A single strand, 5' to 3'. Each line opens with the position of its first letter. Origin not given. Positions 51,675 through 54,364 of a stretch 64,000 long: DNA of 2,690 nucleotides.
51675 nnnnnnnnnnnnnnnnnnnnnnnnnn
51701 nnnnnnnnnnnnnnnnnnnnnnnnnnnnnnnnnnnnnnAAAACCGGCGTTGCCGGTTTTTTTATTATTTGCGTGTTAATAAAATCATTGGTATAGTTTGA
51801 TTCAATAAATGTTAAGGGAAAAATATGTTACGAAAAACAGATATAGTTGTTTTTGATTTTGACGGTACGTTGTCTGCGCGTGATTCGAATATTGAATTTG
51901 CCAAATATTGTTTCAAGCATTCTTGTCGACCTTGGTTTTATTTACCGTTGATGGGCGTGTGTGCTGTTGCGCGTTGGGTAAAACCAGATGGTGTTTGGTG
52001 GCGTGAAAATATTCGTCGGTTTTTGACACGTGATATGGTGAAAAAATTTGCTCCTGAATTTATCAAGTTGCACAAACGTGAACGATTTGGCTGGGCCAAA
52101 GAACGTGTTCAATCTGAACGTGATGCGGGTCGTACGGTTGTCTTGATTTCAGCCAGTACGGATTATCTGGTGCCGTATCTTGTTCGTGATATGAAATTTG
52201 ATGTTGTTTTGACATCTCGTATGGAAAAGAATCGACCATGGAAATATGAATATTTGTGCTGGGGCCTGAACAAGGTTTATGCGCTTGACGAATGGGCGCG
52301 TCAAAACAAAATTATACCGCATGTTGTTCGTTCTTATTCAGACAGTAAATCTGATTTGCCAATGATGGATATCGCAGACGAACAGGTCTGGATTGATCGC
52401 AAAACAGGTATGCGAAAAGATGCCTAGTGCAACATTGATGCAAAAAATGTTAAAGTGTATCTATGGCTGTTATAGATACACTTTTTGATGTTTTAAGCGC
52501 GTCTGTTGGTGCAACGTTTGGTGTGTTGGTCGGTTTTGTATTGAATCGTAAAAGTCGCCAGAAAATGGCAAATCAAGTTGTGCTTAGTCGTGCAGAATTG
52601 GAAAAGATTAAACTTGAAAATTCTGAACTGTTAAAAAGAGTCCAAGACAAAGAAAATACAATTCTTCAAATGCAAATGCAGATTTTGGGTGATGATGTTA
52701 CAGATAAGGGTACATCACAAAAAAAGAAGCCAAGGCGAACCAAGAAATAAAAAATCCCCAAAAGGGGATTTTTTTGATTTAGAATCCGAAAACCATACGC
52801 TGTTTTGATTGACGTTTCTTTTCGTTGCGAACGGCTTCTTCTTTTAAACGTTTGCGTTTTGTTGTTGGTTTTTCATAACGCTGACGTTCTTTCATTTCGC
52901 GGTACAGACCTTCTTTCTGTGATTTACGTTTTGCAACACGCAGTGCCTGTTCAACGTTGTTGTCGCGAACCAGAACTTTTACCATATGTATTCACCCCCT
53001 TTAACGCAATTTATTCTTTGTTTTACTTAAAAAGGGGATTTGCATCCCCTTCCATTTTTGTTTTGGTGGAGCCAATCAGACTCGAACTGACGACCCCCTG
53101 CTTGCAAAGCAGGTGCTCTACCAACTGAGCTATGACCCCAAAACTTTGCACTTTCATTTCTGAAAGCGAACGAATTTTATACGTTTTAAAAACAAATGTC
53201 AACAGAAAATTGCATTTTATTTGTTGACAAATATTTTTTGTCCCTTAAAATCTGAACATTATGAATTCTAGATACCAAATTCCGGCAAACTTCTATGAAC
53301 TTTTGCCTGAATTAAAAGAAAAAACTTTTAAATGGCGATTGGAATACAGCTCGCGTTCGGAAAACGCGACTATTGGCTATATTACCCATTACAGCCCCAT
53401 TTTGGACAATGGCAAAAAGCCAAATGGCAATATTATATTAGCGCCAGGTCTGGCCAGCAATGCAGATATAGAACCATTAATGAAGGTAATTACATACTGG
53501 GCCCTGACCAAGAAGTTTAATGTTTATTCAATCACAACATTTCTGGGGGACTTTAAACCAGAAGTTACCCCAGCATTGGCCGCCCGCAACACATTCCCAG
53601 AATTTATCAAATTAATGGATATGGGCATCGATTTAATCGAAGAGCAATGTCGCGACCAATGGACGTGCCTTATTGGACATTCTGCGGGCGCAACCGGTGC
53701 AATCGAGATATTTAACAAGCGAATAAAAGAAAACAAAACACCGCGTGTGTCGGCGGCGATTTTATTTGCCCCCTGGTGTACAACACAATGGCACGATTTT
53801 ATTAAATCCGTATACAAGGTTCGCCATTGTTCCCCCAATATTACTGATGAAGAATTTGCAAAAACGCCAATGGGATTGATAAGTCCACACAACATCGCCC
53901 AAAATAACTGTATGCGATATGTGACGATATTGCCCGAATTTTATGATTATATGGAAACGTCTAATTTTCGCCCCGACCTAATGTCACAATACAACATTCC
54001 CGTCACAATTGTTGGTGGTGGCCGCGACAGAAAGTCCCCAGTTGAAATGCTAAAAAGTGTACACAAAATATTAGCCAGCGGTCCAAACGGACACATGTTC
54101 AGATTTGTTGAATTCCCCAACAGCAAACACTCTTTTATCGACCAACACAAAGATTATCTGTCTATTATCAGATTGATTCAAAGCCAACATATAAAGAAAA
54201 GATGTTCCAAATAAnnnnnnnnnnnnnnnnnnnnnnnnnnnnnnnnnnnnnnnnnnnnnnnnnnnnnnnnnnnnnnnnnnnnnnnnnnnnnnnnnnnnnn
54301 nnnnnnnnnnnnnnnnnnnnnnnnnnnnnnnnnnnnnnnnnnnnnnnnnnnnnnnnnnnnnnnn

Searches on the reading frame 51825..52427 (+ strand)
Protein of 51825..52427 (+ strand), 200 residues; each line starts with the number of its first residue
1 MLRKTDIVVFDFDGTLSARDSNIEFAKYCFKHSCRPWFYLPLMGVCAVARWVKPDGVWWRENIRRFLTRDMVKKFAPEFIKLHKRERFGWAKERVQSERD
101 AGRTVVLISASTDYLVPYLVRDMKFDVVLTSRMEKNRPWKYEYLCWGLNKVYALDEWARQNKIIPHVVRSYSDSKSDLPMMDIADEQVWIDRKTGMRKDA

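Call 10: search_protein_families(library=pfam, proteins=[window:51825-52427:+], max_evalue=0.001)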
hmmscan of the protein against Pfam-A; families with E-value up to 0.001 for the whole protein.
window:51825-52427:+ (200 aa): 1 family
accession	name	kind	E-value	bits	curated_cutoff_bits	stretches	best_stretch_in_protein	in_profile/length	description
PF12710.13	HAD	-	1.6e-20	74.8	27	1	8-181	1-188/189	haloacid dehalogenase-like hydrolase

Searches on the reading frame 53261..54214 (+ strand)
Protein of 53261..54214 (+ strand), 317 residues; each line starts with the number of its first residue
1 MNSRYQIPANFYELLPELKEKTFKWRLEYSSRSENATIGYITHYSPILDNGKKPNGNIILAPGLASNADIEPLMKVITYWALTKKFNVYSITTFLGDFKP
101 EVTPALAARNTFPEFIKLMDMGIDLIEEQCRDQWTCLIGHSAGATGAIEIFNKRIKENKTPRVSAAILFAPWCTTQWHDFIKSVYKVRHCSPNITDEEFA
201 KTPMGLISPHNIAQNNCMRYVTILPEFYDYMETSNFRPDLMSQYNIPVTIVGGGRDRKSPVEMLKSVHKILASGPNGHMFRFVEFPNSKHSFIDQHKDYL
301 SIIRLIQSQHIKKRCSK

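Call 10: search_protein_families(library=pfam, proteins=[window:53261-54214:+], max_evalue=0.001)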
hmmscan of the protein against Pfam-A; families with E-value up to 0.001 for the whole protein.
window:53261-54214:+ (317 aa): 1 family
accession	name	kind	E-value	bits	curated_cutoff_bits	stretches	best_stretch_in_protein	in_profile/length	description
PF12146.15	Hydrolase_4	-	3.7e-05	23.6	27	1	119-267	62-213/239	Serine aminopeptidase, S33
